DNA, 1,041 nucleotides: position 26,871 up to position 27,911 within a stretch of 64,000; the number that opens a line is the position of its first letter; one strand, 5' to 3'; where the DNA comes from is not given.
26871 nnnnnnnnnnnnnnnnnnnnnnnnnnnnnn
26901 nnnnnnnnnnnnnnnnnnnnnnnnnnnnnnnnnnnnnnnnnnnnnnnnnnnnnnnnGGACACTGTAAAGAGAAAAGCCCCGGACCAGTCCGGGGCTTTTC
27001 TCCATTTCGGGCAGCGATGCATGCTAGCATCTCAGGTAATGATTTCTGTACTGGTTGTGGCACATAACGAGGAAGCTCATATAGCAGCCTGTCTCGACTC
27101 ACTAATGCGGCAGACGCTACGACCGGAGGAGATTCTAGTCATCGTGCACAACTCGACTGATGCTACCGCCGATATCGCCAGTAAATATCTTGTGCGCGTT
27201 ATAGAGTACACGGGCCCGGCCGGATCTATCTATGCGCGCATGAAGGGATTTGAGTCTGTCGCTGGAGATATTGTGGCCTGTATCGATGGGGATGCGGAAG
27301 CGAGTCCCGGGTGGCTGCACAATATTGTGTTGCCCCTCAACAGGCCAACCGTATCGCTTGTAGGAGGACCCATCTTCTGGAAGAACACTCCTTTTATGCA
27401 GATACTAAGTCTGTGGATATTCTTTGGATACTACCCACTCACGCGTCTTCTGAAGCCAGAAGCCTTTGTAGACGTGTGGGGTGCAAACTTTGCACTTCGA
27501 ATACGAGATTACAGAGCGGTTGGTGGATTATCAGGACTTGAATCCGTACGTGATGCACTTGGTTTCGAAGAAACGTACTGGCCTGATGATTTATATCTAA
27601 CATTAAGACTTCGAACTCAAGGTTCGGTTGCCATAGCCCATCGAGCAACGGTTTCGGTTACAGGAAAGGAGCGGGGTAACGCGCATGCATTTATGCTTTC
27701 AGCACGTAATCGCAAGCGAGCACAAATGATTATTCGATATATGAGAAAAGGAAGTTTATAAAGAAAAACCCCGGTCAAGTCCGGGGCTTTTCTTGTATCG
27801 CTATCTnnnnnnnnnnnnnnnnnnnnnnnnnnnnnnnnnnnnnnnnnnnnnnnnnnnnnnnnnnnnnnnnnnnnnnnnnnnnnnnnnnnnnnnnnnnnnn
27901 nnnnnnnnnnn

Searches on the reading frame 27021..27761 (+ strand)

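Call 25: search_protein_families(library=pfam, proteins=[window:27021-27761:+], max_evalue=0.00001)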
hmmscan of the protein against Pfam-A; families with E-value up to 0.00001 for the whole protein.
window:27021-27761:+ (246 aa): 2 families
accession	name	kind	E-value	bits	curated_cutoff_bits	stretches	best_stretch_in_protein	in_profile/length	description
PF00535.33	Glycos_transf_2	-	5.4e-26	92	23.3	1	9-164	1-164/168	Glycosyl transferase family 2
PF13641.12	Glyco_tranf_2_3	-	6.7e-12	46.4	27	1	8-126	3-131/230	Glycosyltransferase like family 2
